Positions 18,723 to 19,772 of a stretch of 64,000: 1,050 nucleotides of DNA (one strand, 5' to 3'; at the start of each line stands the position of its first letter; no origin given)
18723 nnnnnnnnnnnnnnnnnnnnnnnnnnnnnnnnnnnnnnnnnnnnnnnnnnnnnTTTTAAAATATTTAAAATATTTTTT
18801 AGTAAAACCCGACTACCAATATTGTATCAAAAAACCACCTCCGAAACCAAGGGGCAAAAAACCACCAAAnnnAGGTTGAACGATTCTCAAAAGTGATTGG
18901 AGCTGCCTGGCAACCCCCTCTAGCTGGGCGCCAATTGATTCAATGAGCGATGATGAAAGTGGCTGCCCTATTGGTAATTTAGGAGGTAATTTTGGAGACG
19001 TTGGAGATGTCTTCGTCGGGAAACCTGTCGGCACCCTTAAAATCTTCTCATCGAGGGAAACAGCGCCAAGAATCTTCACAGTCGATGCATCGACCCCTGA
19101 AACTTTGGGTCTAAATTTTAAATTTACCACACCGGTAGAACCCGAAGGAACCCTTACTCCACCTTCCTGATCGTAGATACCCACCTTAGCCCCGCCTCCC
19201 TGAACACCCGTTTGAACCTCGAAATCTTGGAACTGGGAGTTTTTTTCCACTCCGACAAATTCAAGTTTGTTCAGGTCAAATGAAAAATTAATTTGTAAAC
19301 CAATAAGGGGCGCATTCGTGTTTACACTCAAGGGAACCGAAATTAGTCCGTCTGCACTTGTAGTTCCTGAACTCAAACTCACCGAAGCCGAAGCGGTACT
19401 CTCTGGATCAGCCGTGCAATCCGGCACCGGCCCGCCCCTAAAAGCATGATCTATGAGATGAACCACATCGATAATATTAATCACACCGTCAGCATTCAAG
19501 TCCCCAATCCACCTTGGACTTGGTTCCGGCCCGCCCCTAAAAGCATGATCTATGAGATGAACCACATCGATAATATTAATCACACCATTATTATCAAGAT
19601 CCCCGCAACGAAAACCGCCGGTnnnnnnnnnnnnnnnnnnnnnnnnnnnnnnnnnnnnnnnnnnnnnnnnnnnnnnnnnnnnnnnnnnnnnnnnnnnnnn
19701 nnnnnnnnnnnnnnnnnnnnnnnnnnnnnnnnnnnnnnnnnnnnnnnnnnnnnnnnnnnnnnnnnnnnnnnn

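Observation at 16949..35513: Cohesin-dockerin style surface assembly built from five giant secreted proteins, one of them an S8 protease co-transcribed with the pentose-phosphate operon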

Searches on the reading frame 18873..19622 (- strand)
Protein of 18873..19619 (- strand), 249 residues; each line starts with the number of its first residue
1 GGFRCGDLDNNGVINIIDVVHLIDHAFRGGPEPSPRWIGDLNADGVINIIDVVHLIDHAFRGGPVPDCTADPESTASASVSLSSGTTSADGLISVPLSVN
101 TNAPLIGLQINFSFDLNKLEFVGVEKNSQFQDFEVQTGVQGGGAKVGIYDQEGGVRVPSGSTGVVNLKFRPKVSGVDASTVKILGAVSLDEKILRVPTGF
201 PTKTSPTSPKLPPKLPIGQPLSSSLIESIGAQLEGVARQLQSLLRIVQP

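Call 17: find_homologous_proteins(query=window:18873-19619:-, max_evalue=0.001)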
Query seq(249 aa): 820 candidates shared short words with the query, none scored E <= 0.001.

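Call 22: search_solved_structures(query=A1, max_evalue=1, show_alignments=2)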
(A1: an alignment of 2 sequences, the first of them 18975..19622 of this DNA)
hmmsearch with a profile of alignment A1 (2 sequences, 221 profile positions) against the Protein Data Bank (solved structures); distinct sequences matched with E-value up to 1: 23.
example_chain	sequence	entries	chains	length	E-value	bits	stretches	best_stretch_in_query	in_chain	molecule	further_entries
4dh2_B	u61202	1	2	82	1.4e-06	31.2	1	7-66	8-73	Dockerin type 1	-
2y3n_B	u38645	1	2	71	0.00043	23.1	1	7-57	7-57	CELLULOSOMAL FAMILY-48 PROCESSIVE GLYCOSIDE HYDROLASE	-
2xdh_A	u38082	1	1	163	0.018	17.8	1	93-175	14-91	COHESIN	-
4fl4_A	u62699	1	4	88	0.026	17.3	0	6-57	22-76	Glycoside hydrolase family 9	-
5nrm_B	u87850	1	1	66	0.033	16.9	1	7-56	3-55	DocCel5: Type I dockerin repeat domain from A. cellulolyticus family 5 endoglucanase WP_01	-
5lxv_B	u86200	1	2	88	0.048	16.4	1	6-55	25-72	Carbohydrate-binding protein WP_009985128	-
6kg9_A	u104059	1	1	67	0.07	15.8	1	6-62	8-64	And cellulose-binding endoglucanase family 9 CelL ortholog dockerin domain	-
2ccl_B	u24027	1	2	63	0.072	15.8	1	39-67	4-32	ENDO-1,4-BETA-XYLANASE Y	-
8j07_m0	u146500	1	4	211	0.074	15.8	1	4-62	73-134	Calaxin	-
1ohz_B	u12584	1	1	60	0.14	14.9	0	39-63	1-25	ENDO-1,4-BETA-XYLANASE Y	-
5nrk_B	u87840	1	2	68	0.15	14.8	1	7-56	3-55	DocCel5: Type I dockerin repeat domain from A. cellulolyticus family 5 endoglucanase WP_01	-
6kgc_B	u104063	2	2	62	0.31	13.7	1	6-60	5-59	And cellulose-binding endoglucanase family 9 CelL ortholog dockerin domain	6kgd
6kge_D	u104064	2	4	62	0.33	13.6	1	7-60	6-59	And cellulose-binding endoglucanase family 9 CelL ortholog dockerin domain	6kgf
9cpc_1F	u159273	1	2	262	0.37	13.5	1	4-63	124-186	EF-hand calcium binding domain 1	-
3ul4_B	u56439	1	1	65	0.4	13.4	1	6-57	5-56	Cellulosome enzyme, dockerin type I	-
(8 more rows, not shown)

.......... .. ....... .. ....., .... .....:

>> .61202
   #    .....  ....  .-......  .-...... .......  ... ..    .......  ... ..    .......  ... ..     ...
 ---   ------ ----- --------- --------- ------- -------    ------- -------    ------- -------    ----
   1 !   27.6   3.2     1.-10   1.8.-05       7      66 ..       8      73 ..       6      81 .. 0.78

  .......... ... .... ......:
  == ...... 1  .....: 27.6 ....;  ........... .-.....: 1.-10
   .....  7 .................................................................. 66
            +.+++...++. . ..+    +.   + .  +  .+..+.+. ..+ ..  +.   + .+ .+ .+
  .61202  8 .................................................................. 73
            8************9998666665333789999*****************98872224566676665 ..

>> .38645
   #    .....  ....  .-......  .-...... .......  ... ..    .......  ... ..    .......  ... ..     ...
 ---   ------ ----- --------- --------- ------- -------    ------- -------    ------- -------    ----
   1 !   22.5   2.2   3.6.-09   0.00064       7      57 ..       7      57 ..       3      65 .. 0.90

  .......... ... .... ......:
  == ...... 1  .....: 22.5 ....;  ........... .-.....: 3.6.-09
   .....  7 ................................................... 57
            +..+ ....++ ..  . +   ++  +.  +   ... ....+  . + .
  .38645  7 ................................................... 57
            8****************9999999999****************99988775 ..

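Call 40: predict_structure(alignment_id=A3)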
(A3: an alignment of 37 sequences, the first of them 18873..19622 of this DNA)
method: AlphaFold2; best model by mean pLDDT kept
length: 250 residues; sequences in the alignment: 37
mean_pLDDT: 87.5   pTM: 0.65
mean pLDDT of the five models: 87.5, 87.4, 86.7, 86.6, 86.5
residues with pLDDT >= 90: 148; 70-90: 76; 50-70: 21; < 50: 5
segments of 3 or more residues with pLDDT < 50: none
pLDDT, mean of each block of 10 residues (from residue 1): 81 93 91 91 85 89 85 84 95 97 97 97 96 96 94 91 97 94 95 91 64 62 77 82 68
secondary structure, 60 per line:
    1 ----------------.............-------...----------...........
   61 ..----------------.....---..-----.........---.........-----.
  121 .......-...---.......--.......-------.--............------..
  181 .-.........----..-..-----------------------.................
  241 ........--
elements in order: H17-29 H50-62 E79-83 E94-102 E106-114 E120-127 E135-141 E144-150 E161-172 E183-191 H224-248

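Call 42: fold_search(model_id=the predicted structure, library=pdb)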
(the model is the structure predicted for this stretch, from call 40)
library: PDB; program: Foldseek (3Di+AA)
matches with E <= 10: 1448; with E <= 0.001: 84
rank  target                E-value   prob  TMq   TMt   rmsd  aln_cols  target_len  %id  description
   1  6kgc_A                3.4e-08  1.00  0.41  0.67   3.5       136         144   15  Crystal structure of CaDoc0917(R49D)-CaCohA2 complex at pH 5.4 (released 2020-07-08)
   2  2xdh                  3.8e-08  1.00  0.37  0.64   3.9       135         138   20  Non-cellulosomal cohesin from the hyperthermophilic archaeon Archaeoglobus fulgidus (released 2010-05-26)
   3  5nrm_A                4.3e-08  1.00  0.40  0.65   4.1       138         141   18  Crystal structure of the sixth cohesin from Acetivibrio cellulolyticus' scaffoldin B in complex with Cel5 dockerin S51 (released 2018-01-31)
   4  1g1k_A                4.8e-08  1.00  0.39  0.64   3.7       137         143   13  COHESIN MODULE FROM THE CELLULOSOME OF CLOSTRIDIUM CELLULOLYTICUM (released 2000-11-22)
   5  6kgf_C                4.8e-08  1.00  0.38  0.60   5.8       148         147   17  Crystal structure of CaDoc0917(R16D)-CaCohA2 complex at pH 8.2 (released 2020-07-08)
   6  6kgd_A                5.1e-08  1.00  0.40  0.64   4.4       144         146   17  Crystal structure of CaDoc0917(R49D)-CaCohA2 complex at pH 8.0 (released 2020-07-08)
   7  6kgf_A                5.8e-08  1.00  0.39  0.64   3.7       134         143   19  Crystal structure of CaDoc0917(R16D)-CaCohA2 complex at pH 8.2 (released 2020-07-08)
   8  4dh2_A                8.7e-08  1.00  0.38  0.58   4.9       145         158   13  Crystal structure of Coh-OlpC(Cthe_0452)-Doc435(Cthe_0435) complex: A novel type I Cohesin-Dockerin complex from Clost (released 2012-11-28)
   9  4dh2_C                8.7e-08  1.00  0.39  0.59   5.0       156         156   12  Crystal structure of Coh-OlpC(Cthe_0452)-Doc435(Cthe_0435) complex: A novel type I Cohesin-Dockerin complex from Clost (released 2012-11-28)
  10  2vn5_A                9.3e-08  1.00  0.40  0.66   3.5       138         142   15  The Clostridium cellulolyticum dockerin displays a dual binding mode for its cohesin partner (released 2008-05-20)
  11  5nrk_A                1.2e-07  1.00  0.40  0.64   4.4       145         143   19  Crystal structure of the sixth cohesin from Acetivibrio cellulolyticus' scaffoldin B in complex with Cel5 dockerin S15 (released 2018-01-31)
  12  6kge_A                1.5e-07  1.00  0.40  0.66   4.4       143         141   16  Crystal structure of CaDoc0917(R16D)-CaCohA2 complex at pH 5.5 (released 2020-07-08)
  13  2vn5_C                1.8e-07  1.00  0.40  0.64   4.3       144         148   15  The Clostridium cellulolyticum dockerin displays a dual binding mode for its cohesin partner (released 2008-05-20)
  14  2ccl_A                2.1e-07  1.00  0.43  0.68   4.8       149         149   14  THE S45A, T46A MUTANT OF THE TYPE I COHESIN-DOCKERIN COMPLEX FROM THE CELLULOSOME OF CLOSTRIDIUM THERMOCELLUM (released 2007-02-13)
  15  4ums                  2.4e-07  1.00  0.40  0.60   5.5       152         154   14  The crystal structure of the seventh ScaB type I cohesin from Pseudobacteroides cellulosolvens (released 2015-05-06)
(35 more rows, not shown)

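Call 46: find_related_loci(query=A4, collection=genome_contigs, flank=10000)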
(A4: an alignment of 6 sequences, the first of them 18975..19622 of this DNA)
Query A4 (216 aa) in genome_contigs; peptide patterns used: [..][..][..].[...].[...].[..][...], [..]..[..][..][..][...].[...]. (x = any residue, [..] = any of these).
434 stretches matched a pattern; 17 encode a relative of the query (tblastn E <= 1e-3); 17 distinct loci.
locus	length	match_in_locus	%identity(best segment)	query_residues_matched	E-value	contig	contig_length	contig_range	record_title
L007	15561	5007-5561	38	6-187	7e-37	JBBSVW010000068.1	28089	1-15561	MAG: Candidatus Micrarchaeota archaeon isolate H43-bin164_1 H43_bin164_1_000000000068, whole genome shotgun sequence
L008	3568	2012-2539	37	4-184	5e-37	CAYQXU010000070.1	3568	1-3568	MAG TPA_asm: Candidatus Woesearchaeota archaeon isolate SRP269290_co8_161 genome assembly, contig: NODE_9080_length_3568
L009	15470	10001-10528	37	6-184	4e-35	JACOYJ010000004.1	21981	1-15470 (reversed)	MAG: Candidatus Pacearchaeota archaeon isolate NC_groundwater_176_Ag_S-0.1um_34_9 S4_GD2017_2_S1_scaffold_1474, whole ge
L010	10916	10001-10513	38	3-170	1e-29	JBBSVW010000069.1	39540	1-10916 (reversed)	MAG: Candidatus Micrarchaeota archaeon isolate H43-bin164_1 H43_bin164_1_000000000069, whole genome shotgun sequence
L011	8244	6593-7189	31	4-197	2e-28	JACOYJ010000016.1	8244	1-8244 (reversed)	MAG: Candidatus Pacearchaeota archaeon isolate NC_groundwater_176_Ag_S-0.1um_34_9 S4_GD2017_2_S1_scaffold_6117, whole ge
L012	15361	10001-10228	53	6-82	2e-19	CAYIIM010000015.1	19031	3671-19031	MAG TPA_asm: uncultured Candidatus Saccharibacteria bacterium isolate ERP119705_co24_121 genome assembly, contig: NODE_3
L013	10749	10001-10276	43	6-87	2e-19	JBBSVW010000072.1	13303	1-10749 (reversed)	MAG: Candidatus Micrarchaeota archaeon isolate H43-bin164_1 H43_bin164_1_000000000072, whole genome shotgun sequence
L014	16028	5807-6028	46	1-83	2e-17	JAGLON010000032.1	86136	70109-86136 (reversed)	MAG: Candidatus Zixiibacteriota bacterium isolate RS_7_36 ROV157_7.bin.36.fa_32, whole genome shotgun sequence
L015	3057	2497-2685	49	7-83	4e-16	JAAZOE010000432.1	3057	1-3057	MAG: Candidatus Zixiibacteriota bacterium isolate AS27yjCOA_31 154661_AS27, whole genome shotgun sequence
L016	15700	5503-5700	45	4-69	2e-15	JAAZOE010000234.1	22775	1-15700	MAG: Candidatus Zixiibacteriota bacterium isolate AS27yjCOA_31 93943_AS27, whole genome shotgun sequence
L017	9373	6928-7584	33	4-95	7e-12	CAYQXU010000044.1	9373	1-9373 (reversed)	MAG TPA_asm: Candidatus Woesearchaeota archaeon isolate SRP269290_co8_161 genome assembly, contig: NODE_1532_length_9373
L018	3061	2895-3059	38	8-87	4e-9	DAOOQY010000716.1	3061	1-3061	MAG TPA_asm: Verrucomicrobiota bacterium isolate AMR_MDS_2559 NODE_38412_length_3061_cov_3.608450, whole genome shotgun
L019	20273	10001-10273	33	8-96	3e-7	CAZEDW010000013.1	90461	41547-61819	MAG TPA_asm: uncultured Phycisphaeraceae bacterium isolate binchicken_co284_50 genome assembly, contig: NODE_433_length_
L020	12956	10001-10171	40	4-59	4e-7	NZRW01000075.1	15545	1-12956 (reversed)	MAG: Candidatus Neomarinimicrobiota bacterium isolate EAC25 71261, whole genome shotgun sequence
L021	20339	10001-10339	27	4-113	4e-6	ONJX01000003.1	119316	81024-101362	uncultured Prevotellaceae bacterium isolate RUG378 genome assembly, contig: scaffold_122, whole genome shotgun sequence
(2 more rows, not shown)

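Call 58: search_protein_families(library=pfam, proteins=[L012:1089-2633:+, L012:2969-5578:+, L012:8612-10546:+, L007:2742-5642:+, L008:893-2635:+, L010:6809-10615:+, L011:4811-7216:+, L017:5479-7584:+, L009:3-1559:+], max_evalue=0.001)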
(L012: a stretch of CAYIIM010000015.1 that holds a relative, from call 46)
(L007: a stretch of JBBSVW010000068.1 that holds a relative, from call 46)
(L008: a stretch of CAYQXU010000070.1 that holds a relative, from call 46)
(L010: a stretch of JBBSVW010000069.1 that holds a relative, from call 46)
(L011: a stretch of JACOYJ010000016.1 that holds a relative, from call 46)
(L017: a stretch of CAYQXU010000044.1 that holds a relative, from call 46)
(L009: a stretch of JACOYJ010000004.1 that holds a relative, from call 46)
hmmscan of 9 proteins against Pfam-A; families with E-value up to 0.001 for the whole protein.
L012:1089-2633:+ (515 aa): 4 families
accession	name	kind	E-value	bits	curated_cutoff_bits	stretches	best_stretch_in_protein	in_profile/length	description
PF00404.24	Dockerin_1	-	2e-21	76.4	22.9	3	169-222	2-57/57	Dockerin type I domain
PF18911.6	PKD_4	-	4.3e-07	30.3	27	1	340-407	10-71/85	PKD domain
PF00801.26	PKD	-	0.00018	21.9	23.5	1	344-412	11-73/80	PKD domain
PF11336.14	DUF3138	-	0.00097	18.4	27.3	0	19-183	12-169/525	Protein of unknown function (DUF3138)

L012:2969-5578:+ (870 aa): 3 families
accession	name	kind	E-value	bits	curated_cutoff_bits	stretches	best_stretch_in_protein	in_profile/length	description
PF18911.6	PKD_4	-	4.7e-18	65.5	27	2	186-278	1-83/85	PKD domain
PF00404.24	Dockerin_1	-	8.3e-18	64.8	22.9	2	118-167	2-53/57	Dockerin type I domain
PF00801.26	PKD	-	8.9e-11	42.1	23.5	2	300-373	13-78/80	PKD domain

L012:8612-10546:+ (645 aa): 2 families
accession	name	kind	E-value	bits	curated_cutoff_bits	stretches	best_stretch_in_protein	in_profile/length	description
PF05547.17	Peptidase_M6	-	9.9e-23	81.2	22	1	69-297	10-283/294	Immune inhibitor A peptidase M6, catalytic domain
PF00404.24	Dockerin_1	-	1.8e-07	31.6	22.9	1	465-516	2-55/57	Dockerin type I domain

L007:2742-5642:+ (967 aa): 10 families
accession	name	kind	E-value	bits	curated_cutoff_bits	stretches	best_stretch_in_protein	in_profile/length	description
PF05057.20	DUF676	-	4.5e-09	36.6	20.3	1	257-367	8-131/217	Putative serine esterase (DUF676)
PF00561.26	Abhydrolase_1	-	3.5e-07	30.6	25.8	1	255-364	1-109/245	alpha/beta hydrolase fold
PF01674.24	Lipase_2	-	7.5e-07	29.3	20.3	1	255-347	2-98/219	Lipase (class 2)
PF07819.20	PGAP1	-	1.9e-06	28.3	24.3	1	318-366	85-134/233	PGAP1-like alpha/beta domain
PF00963.24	Cohesin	-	2.3e-06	28.3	24.1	1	833-937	2-113/139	Cohesin domain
PF02089.21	Palm_thioest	-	2.7e-06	27.7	26.8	1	256-364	1-113/254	Palmitoyl protein thioesterase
PF12146.15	Hydrolase_4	-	1.1e-05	25.3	27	1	257-343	7-95/239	Serine aminopeptidase, S33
PF12697.13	Abhydrolase_6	-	2.6e-05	25.4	26.3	1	257-385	1-115/217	Alpha/beta hydrolase family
PF02450.21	LCAT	-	8.2e-05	22.4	21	1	309-365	107-166/392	Lecithin:cholesterol acyltransferase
PF06028.17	DUF915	-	0.00015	21.7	22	1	295-364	73-146/255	Alpha/beta hydrolase of unknown function (DUF915)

L008:893-2635:+ (581 aa): 1 family
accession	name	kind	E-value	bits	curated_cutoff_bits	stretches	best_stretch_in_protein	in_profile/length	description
PF00404.24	Dockerin_1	-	0.00072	20.1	22.9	0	378-429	3-55/57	Dockerin type I domain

L010:6809-10615:+ (1269 aa): 6 families
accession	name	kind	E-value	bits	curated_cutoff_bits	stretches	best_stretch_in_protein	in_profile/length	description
PF05048.19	NosD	-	1.3e-40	139.5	23.6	4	562-702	47-190/212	Periplasmic copper-binding protein (NosD)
PF13229.12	Beta_helix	-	4.2e-38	130.9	25.9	3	517-652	7-147/158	Right handed beta helix region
PF13385.13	Laminin_G_3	-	1.8e-24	87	27.6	1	756-907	2-150/151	Concanavalin A-like lectin/glucanases superfamily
PF05345.18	He_PIG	-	7.8e-08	33.1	24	1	975-1061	1-94/96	Putative Ig domain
PF17963.7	Big_9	-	9e-07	30.1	23.6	1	973-1059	1-87/89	Bacterial Ig domain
PF02210.31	Laminin_G_2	-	0.00018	22.4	22.9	1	795-897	11-123/126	Laminin G domain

L011:4811-7216:+ (802 aa): 2 families
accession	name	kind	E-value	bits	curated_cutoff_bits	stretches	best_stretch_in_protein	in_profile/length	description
PF05048.19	NosD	-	5.3e-34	117.9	23.6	2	393-560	46-212/212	Periplasmic copper-binding protein (NosD)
PF00963.24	Cohesin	-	0.0008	20.1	24.1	1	688-757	24-98/139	Cohesin domain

L017:5479-7584:+ (702 aa): 2 families
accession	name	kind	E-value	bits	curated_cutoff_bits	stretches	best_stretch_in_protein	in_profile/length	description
PF00404.24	Dockerin_1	-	3.5e-16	59.6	22.9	2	558-610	2-56/57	Dockerin type I domain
PF13499.12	EF-hand_7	-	3.7e-05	24.4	30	0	517-573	11-64/67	EF-hand domain pair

L009:3-1559:+ (519 aa): 2 families
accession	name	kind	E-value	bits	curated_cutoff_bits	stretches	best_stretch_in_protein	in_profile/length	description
PF05048.19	NosD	-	1.4e-39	136.1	23.6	3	224-354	81-212/212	Periplasmic copper-binding protein (NosD)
PF13229.12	Beta_helix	-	4.3e-24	85.4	25.9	2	164-314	7-158/158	Right handed beta helix region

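Call 79: find_related_loci(query=A4, collection=metagenome_contigs, flank=8000)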
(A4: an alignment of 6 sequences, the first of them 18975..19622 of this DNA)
Query A4 (216 aa) in metagenome_contigs; peptide patterns used: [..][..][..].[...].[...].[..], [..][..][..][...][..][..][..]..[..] (x = any residue, [..] = any of these).
600 stretches matched a pattern (row limit reached: there are more); 110 encode a relative of the query (tblastn E <= 1e-3); the best 80 are kept; 80 distinct loci.
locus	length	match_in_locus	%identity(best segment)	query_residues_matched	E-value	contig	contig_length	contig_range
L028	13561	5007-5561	38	6-187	2e-36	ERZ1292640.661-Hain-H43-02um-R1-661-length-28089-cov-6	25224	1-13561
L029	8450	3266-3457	44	4-67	6e-16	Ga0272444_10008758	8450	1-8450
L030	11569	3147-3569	38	4-111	1e-13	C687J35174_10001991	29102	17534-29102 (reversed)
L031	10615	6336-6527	38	6-69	2e-12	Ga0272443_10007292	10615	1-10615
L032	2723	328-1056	34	6-93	6e-12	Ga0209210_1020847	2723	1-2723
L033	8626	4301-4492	46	7-68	7e-12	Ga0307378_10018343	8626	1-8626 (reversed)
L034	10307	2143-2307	44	6-72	4e-9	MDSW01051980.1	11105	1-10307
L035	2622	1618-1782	40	5-58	4e-9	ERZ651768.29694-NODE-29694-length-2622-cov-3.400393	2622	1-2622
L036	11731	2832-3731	40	5-74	8e-9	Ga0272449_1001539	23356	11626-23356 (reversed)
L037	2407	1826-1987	49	7-63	1e-8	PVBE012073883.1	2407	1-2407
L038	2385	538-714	46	7-68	2e-8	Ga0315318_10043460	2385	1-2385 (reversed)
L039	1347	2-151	36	22-71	3e-8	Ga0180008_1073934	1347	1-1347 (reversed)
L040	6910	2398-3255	38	5-61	6e-8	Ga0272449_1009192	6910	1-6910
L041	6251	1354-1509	46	7-58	5e-8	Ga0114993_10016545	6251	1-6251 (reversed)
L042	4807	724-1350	44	7-95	6e-8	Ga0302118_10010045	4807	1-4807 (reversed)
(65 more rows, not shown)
